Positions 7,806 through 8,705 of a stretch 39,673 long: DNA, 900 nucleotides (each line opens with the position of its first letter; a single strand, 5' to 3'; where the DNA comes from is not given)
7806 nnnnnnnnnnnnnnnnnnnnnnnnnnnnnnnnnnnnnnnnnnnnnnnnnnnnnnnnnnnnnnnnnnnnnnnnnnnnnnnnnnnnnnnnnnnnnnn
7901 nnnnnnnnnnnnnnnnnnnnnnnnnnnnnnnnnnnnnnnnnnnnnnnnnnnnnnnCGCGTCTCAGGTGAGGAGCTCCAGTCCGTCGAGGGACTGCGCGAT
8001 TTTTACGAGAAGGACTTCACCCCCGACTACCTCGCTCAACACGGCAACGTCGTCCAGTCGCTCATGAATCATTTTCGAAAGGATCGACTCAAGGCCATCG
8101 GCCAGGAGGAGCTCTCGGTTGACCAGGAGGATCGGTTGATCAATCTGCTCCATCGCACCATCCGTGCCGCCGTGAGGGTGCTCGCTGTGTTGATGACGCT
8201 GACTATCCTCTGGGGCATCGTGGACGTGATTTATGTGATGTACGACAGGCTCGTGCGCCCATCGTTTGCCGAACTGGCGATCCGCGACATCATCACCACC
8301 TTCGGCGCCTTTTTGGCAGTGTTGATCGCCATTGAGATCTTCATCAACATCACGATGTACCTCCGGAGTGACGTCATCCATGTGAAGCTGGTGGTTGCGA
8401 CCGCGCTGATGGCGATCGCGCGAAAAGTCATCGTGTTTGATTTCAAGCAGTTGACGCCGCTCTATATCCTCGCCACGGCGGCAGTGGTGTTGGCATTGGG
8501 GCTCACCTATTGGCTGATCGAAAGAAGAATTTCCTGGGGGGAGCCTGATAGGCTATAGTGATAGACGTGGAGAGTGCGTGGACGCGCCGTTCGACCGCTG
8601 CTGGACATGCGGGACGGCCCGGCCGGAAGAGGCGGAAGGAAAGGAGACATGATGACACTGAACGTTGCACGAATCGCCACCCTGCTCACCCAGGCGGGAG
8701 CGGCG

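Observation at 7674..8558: BLUF flavin photoreceptor domain fused to a PsiE-like integral membrane module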

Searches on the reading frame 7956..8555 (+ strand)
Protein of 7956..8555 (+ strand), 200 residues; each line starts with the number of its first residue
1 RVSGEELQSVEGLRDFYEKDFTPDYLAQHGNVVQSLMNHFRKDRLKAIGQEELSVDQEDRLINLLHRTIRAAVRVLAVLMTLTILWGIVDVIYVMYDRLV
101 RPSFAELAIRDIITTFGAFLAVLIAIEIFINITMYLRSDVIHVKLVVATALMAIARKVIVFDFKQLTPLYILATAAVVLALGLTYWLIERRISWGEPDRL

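Call 23: search_protein_representatives(protein=window:7956-8555:+)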
Query: 200 residues. Proteins with E-value up to 0.001 (for the whole library): 1226; up to 1e-10: 361; up to 1e-30: 51. The best 150 are listed.
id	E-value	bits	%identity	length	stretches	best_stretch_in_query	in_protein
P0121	2.9e-67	242.8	62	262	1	11-194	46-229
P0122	4.8e-52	193.2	62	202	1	2-143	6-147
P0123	9.4e-52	192.3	54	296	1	3-190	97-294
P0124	8.6e-51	189.1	51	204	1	3-190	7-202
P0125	6.7e-50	186.2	54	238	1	9-193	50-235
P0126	8.9e-48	179.3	61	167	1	53-197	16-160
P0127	9.2e-45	169.5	61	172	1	50-189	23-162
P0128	7.7e-43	163.2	60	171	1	51-190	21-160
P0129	6.1e-42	160.3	61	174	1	61-191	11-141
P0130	1.1e-41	159.5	53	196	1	47-190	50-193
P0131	1.2e-41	159.3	60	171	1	58-188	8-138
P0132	2.7e-40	154.9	55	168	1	51-190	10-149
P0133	4.4e-40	154.2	56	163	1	55-190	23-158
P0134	5.3e-40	154.0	57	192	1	57-193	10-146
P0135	7.3e-39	150.3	56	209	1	59-191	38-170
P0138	2.1e-36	142.3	54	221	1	56-192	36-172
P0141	6.9e-36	140.5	55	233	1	56-190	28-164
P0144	3.5e-35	138.3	52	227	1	56-190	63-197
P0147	7.3e-35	137.2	48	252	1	29-190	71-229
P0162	2.5e-32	129.0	38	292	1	4-190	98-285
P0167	3.4e-31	125.3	50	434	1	48-190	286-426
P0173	4.4e-30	121.6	59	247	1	58-168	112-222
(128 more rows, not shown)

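Call 25: search_protein_families(library=pfam, proteins=[P0121, P0123, P0125, P0147, P0162, P0167, P0173, P0138, P0141, P0144], max_evalue=0.01)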
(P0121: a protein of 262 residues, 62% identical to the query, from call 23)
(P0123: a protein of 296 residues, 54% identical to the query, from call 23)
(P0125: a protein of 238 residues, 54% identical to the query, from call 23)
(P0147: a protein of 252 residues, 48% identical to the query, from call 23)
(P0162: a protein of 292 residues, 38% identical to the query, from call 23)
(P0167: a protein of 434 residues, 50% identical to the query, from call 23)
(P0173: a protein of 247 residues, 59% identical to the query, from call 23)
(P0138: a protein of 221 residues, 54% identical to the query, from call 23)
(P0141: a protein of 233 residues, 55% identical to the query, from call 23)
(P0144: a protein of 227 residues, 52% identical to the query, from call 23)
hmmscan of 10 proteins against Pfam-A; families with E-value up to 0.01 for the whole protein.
P0121 (262 aa): 1 family
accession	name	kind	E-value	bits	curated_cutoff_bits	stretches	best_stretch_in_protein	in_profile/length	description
PF06146.17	PsiE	-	1.4e-32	112.9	23.9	1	108-226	3-120/122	Phosphate-starvation-inducible E family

P0123 (296 aa): 2 families
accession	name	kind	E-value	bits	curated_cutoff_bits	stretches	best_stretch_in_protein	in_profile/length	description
PF06146.17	PsiE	-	1.8e-33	115.8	23.9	1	178-295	4-120/122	Phosphate-starvation-inducible E family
PF04940.18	BLUF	-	2.5e-31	108.1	25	1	1-92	1-92/92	Sensors of blue-light using FAD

P0125 (238 aa): 2 families
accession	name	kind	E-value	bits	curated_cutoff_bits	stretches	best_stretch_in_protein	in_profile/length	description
PF06146.17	PsiE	-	2.2e-36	125.1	23.9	1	114-234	2-121/122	Phosphate-starvation-inducible E family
PF04940.18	BLUF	-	4.2e-08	33.6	25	1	2-37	57-92/92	Sensors of blue-light using FAD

P0147 (252 aa): 1 family
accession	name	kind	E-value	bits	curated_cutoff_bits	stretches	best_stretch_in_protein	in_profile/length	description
PF06146.17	PsiE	-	1e-30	106.9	23.9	1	114-229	3-119/122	Phosphate-starvation-inducible E family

P0162 (292 aa): 2 families
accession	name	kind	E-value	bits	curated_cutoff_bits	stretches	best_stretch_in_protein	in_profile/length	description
PF04940.18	BLUF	-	4.3e-32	110.5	25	1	1-92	1-92/92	Sensors of blue-light using FAD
PF06146.17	PsiE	-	7.6e-26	91.1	23.9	1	168-285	3-119/122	Phosphate-starvation-inducible E family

P0167 (434 aa): 1 family
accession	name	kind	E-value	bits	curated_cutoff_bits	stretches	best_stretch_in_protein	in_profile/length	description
PF06146.17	PsiE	-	1.7e-28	99.7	23.9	1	310-426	2-119/122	Phosphate-starvation-inducible E family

P0173 (247 aa): 1 family
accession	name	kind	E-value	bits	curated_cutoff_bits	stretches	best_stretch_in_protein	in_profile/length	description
PF06146.17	PsiE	-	2.5e-27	95.9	23.9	1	126-220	2-95/122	Phosphate-starvation-inducible E family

P0138 (221 aa): 1 family
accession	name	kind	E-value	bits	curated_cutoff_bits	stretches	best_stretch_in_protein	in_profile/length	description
PF06146.17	PsiE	-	9.8e-33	113.4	23.9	1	52-171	2-120/122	Phosphate-starvation-inducible E family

P0141 (233 aa): 1 family
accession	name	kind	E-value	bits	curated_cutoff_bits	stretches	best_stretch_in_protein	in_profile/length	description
PF06146.17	PsiE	-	2.5e-33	115.3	23.9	1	45-166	3-121/122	Phosphate-starvation-inducible E family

P0144 (227 aa): 1 family
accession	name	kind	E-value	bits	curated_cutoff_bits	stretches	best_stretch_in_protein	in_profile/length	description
PF06146.17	PsiE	-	1.9e-32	112.4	23.9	1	79-197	2-119/122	Phosphate-starvation-inducible E family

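Call 33: find_encoding_contigs(protein=P0126, flank=5000, max_places=6)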
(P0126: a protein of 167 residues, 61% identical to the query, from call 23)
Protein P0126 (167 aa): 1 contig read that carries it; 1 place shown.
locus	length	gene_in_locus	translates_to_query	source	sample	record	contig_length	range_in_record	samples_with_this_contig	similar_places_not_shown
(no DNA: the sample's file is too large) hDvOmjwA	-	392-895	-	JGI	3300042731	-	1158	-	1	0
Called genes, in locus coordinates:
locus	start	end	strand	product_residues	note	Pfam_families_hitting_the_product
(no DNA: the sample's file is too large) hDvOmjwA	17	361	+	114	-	PF21082:MS_channel_3rd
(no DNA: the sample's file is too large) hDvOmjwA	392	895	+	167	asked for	PF06146:PsiE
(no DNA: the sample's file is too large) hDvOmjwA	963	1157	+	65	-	?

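Call 34: find_encoding_contigs(protein=P0127, flank=4000, max_places=6)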
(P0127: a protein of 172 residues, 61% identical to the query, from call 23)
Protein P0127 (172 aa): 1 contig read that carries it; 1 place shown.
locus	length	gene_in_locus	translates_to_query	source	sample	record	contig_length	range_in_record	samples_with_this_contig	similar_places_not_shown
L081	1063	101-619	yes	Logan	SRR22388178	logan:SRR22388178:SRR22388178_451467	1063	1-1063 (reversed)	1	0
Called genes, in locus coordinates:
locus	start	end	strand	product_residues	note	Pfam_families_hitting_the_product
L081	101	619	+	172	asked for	PF06146:PsiE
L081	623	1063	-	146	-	?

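Call 35: find_encoding_contigs(protein=P0128, flank=4000, max_places=6)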
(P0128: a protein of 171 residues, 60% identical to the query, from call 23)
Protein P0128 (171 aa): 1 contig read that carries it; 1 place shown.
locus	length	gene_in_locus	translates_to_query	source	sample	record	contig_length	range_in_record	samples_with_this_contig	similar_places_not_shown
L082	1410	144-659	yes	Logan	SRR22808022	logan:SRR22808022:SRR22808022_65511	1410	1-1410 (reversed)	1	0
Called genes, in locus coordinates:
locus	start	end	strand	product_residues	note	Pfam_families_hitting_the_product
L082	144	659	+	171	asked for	PF06146:PsiE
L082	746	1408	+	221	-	?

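Call 36: predict_structure(alignment_id=A2)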
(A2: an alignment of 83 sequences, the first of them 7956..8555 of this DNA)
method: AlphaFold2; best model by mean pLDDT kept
length: 200 residues; sequences in the alignment: 83
mean_pLDDT: 84.7   pTM: 0.61
mean pLDDT of the five models: 84.7, 84.5, 81.9, 81.6, 81.1
residues with pLDDT >= 90: 89; 70-90: 86; 50-70: 20; < 50: 5
segments of 3 or more residues with pLDDT < 50: none
pLDDT, mean of each block of 10 residues (from residue 1): 65 76 88 89 73 62 92 95 97 91 78 90 93 85 87 89 93 95 92 63
secondary structure, 60 per line:
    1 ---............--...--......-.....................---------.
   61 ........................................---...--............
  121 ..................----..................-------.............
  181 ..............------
elements in order: H4-15 H23-28 H30-50 H60-100 H109-138 H143-160 H168-194

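Call 39: fold_search(model_id=the predicted structure, library=pdb)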
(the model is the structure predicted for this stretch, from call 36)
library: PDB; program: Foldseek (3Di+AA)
matches with E <= 10: 71; with E <= 0.001: 0
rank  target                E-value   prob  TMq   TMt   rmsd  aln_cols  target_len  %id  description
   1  6li3_R                1.4e+00  0.38  0.32  0.24   9.8       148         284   15  cryo-EM structure of GPR52-miniGs-NB35 (released 2020-02-26)
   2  6zbc_C                1.5e+00  0.10  0.21  0.16  21.6       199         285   10  Merozoite surface protein 1 (MSP-1) from Plasmodium falciparum, main conformation (released 2021-05-19)
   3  6zbh_C                1.6e+00  0.09  0.20  0.16  21.3       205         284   10  Merozoite surface protein 1 (MSP-1) from Plasmodium falciparum, alternative conformation 5 (released 2021-05-19)
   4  8iep_C                2.2e+00  0.18  0.27  0.21   8.2       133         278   20  Cryo-EM structure of GPR156C/D of G-protein free GPR156 (local refine) (released 2024-02-14)
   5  8iei_A                2.4e+00  0.15  0.27  0.22   8.2       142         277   19  Cryo-EM structure of GPR156A/B of G-protein free GPR156 (local refine) (released 2024-02-14)
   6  2huj                  2.6e+00  0.08  0.17  0.25  12.9       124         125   10  Crystal structure of a protein of uknown function (NP_471338.1) from Listeria innocua at 1.74 A resolution (released 2006-08-08)
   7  8zr5_C                3.0e+00  0.20  0.31  0.24   7.9       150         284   19  Cryo-EM Structure of GPR119-Gs-Firuglipel complex (released 2024-06-19)
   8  3s84_A                3.0e+00  0.05  0.18  0.16  29.2       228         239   12  Dimeric apoA-IV (released 2012-05-16)
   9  4jrz                  3.8e+00  0.09  0.24  0.26   8.4       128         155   15  Human LTC4 synthase in complex with product analogs - implications for enzyme catalysis (released 2014-01-01)
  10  7y67_D                4.0e+00  0.14  0.26  0.20   8.9       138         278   14  Cryo-EM structure of C089-bound C5aR1(I116A) mutant in complex with Gi protein (released 2023-03-01)
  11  7n7p_A                4.0e+00  0.08  0.26  0.18  25.9       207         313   14  Cryo-EM structure of human TMEM120A (released 2021-09-01)
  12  4jcz                  4.3e+00  0.08  0.24  0.28   8.4       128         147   15  Human LTC4 synthase in complex with product analogs - implications for enzyme catalysis (released 2014-01-01)
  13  4nta                  4.3e+00  0.05  0.19  0.22  11.1       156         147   13  Mus Musculus LTC4 synthase in apo form (released 2015-01-14)
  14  8kb4                  4.5e+00  0.60  0.36  0.19   2.2        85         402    7  Cryo-EM structure of human TMEM87A A308M (released 2024-07-10)
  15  4jc7                  4.5e+00  0.08  0.22  0.26   8.5       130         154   16  Human LTC4 synthase in complex with product analogs - implications for enzyme catalysis (released 2014-01-01)
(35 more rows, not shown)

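Call 40: find_homologous_proteins(query=P0126, max_evalue=0.00001)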
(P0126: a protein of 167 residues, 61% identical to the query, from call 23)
Query P0126 (167 aa): 4964 proteins with E <= 0.00001 among 5136 candidates; the best 120 are listed.
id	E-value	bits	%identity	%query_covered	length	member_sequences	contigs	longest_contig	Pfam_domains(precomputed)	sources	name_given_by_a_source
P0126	3.4e-101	354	100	100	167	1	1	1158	PF06146.18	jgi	jgi:uncharacterized membrane protein (DUF373 family)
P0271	6.9e-57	210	61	95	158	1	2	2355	PF06146.18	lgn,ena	-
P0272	1.4e-56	209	61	92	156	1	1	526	PF06146.18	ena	-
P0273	5.0e-56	207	61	93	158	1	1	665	PF06146.18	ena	-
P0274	5.5e-56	207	65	90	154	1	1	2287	PF06146.18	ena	-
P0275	1.4e-55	206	61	93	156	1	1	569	PF06146.18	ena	-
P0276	2.2e-55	205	64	90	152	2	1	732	PF06146.18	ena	-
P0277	2.8e-55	205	64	94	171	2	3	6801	PF06146.18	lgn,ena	-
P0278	4.7e-55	204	63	95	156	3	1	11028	PF06146.18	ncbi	-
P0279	5.4e-55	204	59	92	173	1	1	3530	PF06146.18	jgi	jgi:uncharacterized membrane protein (DUF373 family)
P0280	6.0e-55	204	65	90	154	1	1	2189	PF06146.18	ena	-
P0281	2.5e-54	202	66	87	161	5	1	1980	PF06146.18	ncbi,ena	-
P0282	5.2e-54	201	59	93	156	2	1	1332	PF06146.18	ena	-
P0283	6.1e-54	201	60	98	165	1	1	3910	PF06146.18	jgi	jgi:uncharacterized membrane protein (DUF373 family)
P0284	7.8e-54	200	59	95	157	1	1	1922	PF06146.18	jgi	jgi:uncharacterized membrane protein (DUF373 family)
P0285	1.4e-53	199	59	93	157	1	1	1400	PF06146.18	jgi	jgi:uncharacterized membrane protein (DUF373 family)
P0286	1.5e-53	199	63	89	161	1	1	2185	PF06146.18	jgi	jgi:uncharacterized membrane protein (DUF373 family)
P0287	2.1e-53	199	61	95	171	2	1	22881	PF06146.18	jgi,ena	-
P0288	2.6e-53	199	61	95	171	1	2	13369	PF06146.18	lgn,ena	-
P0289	3.1e-53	198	64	89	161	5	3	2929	PF06146.18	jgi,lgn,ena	jgi:uncharacterized membrane protein (DUF373 family)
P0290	3.3e-53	198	59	93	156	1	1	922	PF06146.18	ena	-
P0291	3.6e-53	198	61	89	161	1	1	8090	PF06146.18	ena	-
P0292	5.0e-53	198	59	95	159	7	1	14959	PF06146.18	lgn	-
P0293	5.0e-53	198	59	93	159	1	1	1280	PF06146.18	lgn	-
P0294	8.1e-53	197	67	84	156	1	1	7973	PF06146.18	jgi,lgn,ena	-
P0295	8.6e-53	197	62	92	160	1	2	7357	PF06146.18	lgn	-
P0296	9.3e-53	197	57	93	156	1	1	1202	PF06146.18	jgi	jgi:uncharacterized membrane protein (DUF373 family)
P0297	1.5e-52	196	61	89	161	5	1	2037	PF06146.18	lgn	-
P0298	1.6e-52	196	65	85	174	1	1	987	PF06146.18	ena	-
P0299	1.9e-52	196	60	93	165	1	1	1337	PF06146.18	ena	-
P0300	2.3e-52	196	55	93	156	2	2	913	PF06146.18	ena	-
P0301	2.6e-52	195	59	94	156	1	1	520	PF06146.18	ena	-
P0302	2.8e-52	195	61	90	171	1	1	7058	PF06146.18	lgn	-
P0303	3.2e-52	195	64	90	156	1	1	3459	PF06146.18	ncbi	-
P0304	3.8e-52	195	58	98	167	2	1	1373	PF06146.18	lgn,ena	-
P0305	4.1e-52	195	58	93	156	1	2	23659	PF06146.18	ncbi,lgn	-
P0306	4.2e-52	195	59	91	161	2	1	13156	PF06146.18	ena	-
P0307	4.4e-52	195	62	90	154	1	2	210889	PF06146.18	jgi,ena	-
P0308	4.6e-52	195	58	90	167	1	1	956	PF06146.18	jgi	jgi:uncharacterized membrane protein (DUF373 family)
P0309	5.6e-52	194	64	84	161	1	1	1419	PF06146.18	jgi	jgi:uncharacterized membrane protein (DUF373 family)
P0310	6.9e-52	194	62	91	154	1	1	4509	PF06146.18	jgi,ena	-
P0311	7.0e-52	194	63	90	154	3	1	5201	PF06146.18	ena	-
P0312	7.8e-52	194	62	90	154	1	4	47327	PF06146.18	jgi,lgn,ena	-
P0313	8.5e-52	194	63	88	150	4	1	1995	PF06146.18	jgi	jgi:uncharacterized membrane protein (DUF373 family)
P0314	8.5e-52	194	61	91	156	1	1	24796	PF06146.18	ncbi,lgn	ncbi:MAG: phosphate-starvation-inducible PsiE family protein [Desulfatiglandaceae bacterium]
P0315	8.9e-52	194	59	86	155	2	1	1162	PF06146.18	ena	-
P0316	1.2e-51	193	65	84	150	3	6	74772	PF06146.18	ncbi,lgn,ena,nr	ncbi:MAG TPA: hypothetical protein ENG83_03500 [Nitrospirae bacterium]|nr:hypothetical protein [Nitr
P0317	1.2e-51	193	64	90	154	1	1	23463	PF06146.18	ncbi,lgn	-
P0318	1.2e-51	193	56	95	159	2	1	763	PF06146.18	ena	-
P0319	1.2e-51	193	59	91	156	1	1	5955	PF06146.18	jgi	jgi:uncharacterized membrane protein (DUF373 family)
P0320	1.3e-51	193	60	88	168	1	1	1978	PF06146.18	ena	-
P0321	1.6e-51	193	62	89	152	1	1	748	PF06146.18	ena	-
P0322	1.6e-51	193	59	98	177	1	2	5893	PF06146.18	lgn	-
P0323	1.7e-51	193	58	92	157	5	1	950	PF06146.18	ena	-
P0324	1.7e-51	193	57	97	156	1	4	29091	PF06146.18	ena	-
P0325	2.1e-51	192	59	93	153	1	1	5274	PF06146.18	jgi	jgi:uncharacterized membrane protein (DUF373 family)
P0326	2.1e-51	192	60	91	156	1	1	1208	PF06146.18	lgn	-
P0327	2.2e-51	192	66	80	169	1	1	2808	PF06146.18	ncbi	ncbi:MAG: phosphate-starvation-inducible PsiE family protein [Gemmatimonadota bacterium]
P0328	2.4e-51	192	55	95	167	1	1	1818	PF06146.18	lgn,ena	-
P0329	2.4e-51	192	64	90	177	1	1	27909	PF06146.18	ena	-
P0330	2.6e-51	192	63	88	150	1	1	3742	PF06146.18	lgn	-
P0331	2.7e-51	192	60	92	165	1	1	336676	PF06146.18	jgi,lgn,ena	-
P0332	2.8e-51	192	60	89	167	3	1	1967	PF06146.18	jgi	-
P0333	3.1e-51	192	55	93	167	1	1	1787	PF06146.18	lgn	-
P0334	3.2e-51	192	63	92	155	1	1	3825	PF06146.18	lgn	-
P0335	4.0e-51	192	61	94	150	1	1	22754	PF06146.18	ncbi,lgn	-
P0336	4.4e-51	191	59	91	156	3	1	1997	PF06146.18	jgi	jgi:uncharacterized membrane protein (DUF373 family)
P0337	4.5e-51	191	60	87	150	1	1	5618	PF06146.18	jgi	-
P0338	4.6e-51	191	58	92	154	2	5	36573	PF06146.18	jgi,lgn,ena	-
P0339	4.7e-51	191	59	88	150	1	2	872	PF06146.18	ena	-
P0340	5.2e-51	191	61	93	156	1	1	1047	PF06146.18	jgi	jgi:uncharacterized membrane protein (DUF373 family)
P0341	5.6e-51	191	62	92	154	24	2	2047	PF06146.18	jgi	-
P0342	5.9e-51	191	57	92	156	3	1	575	PF06146.18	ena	-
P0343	6.1e-51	191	62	92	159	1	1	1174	PF06146.18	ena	-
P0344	6.1e-51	191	59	91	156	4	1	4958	PF06146.18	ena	-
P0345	6.3e-51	191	61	92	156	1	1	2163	PF06146.18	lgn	-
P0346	7.0e-51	191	60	92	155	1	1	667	PF06146.18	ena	-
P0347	7.2e-51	191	62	92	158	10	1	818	PF06146.18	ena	-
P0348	7.6e-51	191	64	83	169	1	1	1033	PF06146.18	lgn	-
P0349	7.7e-51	191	62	90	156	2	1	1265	PF06146.18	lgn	-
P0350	8.7e-51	190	58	90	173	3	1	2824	PF06146.18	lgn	-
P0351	1.0e-50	190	62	91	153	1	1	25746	PF06146.18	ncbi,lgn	-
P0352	1.0e-50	190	59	89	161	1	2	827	PF06146.18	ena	-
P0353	1.1e-50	190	58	93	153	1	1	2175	PF06146.18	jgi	-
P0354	1.4e-50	190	67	83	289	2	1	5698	PF06146.18,PF04940.19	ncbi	-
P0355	1.4e-50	190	60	89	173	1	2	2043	PF06146.18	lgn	-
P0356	1.4e-50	190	62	92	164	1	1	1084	PF06146.18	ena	-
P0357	1.4e-50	190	60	94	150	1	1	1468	PF06146.18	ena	-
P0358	1.5e-50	190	65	84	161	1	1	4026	PF06146.18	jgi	jgi:uncharacterized membrane protein (DUF373 family)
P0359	1.5e-50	190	65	88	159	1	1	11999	PF06146.18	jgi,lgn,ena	-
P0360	1.6e-50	190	61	94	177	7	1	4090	PF06146.18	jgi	-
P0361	1.6e-50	189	60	92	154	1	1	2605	PF06146.18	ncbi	ncbi:MAG: phosphate-starvation-inducible PsiE family protein [Methyloligellaceae bacterium]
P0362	2.0e-50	189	61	92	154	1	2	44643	PF06146.18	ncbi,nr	ncbi:MAG: phosphate-starvation-inducible PsiE family protein [Gammaproteobacteria bacterium]|nr:phos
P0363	2.2e-50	189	60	94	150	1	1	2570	PF06146.18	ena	-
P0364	2.2e-50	189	63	89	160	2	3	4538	PF06146.18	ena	-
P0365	2.2e-50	189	58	91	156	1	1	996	PF06146.18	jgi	-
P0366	2.2e-50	189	58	92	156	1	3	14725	PF06146.18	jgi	-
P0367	2.3e-50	189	58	92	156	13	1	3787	PF06146.18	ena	-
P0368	2.6e-50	189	59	93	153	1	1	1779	PF06146.18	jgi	-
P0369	2.7e-50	189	58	92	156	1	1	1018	PF06146.18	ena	-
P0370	2.8e-50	189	55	93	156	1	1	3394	PF06146.18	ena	-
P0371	3.0e-50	189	58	88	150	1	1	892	PF06146.18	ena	-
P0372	3.0e-50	189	59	93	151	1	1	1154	PF06146.18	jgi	jgi:uncharacterized membrane protein (DUF373 family)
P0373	3.3e-50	189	64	83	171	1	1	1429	PF06146.18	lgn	-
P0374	3.7e-50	188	61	93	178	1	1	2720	PF06146.18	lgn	-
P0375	3.8e-50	188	58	87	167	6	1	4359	PF06146.18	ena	-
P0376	3.9e-50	188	58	88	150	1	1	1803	PF06146.18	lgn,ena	-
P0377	4.0e-50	188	57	95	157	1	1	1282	PF06146.18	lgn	-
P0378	4.0e-50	188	59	94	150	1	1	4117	PF06146.18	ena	-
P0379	4.2e-50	188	58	88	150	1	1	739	PF06146.18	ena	-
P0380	4.5e-50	188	58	88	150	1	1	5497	PF06146.18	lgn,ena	-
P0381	5.2e-50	188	63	87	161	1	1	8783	PF06146.18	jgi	jgi:uncharacterized membrane protein (DUF373 family)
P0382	5.3e-50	188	55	94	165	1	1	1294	PF06146.18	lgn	-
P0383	7.1e-50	187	59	88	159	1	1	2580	PF06146.18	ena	-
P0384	7.2e-50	187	59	94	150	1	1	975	PF06146.18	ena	-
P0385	7.5e-50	187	64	86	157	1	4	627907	PF06146.18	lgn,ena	-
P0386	8.1e-50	187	64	85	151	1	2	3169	PF06146.18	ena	-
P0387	8.2e-50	187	59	92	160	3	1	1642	PF06146.18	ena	-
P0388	8.2e-50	187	60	92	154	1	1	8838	PF06146.18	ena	-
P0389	8.4e-50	187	61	89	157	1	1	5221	PF06146.18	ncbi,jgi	jgi:uncharacterized membrane protein (DUF373 family)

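Call 41: find_encoding_contigs(protein=P0307, flank=4000, max_places=3)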
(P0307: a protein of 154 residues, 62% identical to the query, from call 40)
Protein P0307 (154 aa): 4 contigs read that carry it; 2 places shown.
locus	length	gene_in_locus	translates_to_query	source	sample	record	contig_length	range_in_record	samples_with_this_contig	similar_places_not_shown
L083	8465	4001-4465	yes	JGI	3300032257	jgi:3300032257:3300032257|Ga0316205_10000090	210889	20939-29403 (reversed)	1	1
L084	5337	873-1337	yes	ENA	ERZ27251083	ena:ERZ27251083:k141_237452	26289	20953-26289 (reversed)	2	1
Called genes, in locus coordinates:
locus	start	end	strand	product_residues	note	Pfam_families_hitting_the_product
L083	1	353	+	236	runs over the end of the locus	PF13230:GATase_4 (faint)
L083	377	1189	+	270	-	PF22814:WelO5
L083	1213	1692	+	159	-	PF04073:tRNA_edit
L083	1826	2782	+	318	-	PF00892:EamA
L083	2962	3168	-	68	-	PF13333:rve_2 (weak), PF13683:rve_3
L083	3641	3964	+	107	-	-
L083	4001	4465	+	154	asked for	PF06146:PsiE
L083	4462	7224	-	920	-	PF00690:Cation_ATPase_N, PF00122:E1-E2_ATPase, PF13246:Cation_ATPase, PF00702:Hydrolase, PF08282:Hydrolase_3 (weak), PF00689:Cation_ATPase_C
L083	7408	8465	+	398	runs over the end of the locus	PF04055:Radical_SAM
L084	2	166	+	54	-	?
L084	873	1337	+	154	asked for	PF06146:PsiE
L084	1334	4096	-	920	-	PF00690:Cation_ATPase_N, PF00122:E1-E2_ATPase, PF13246:Cation_ATPase, PF00702:Hydrolase, PF08282:Hydrolase_3 (weak), PF00689:Cation_ATPase_C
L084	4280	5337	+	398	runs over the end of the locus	PF04055:Radical_SAM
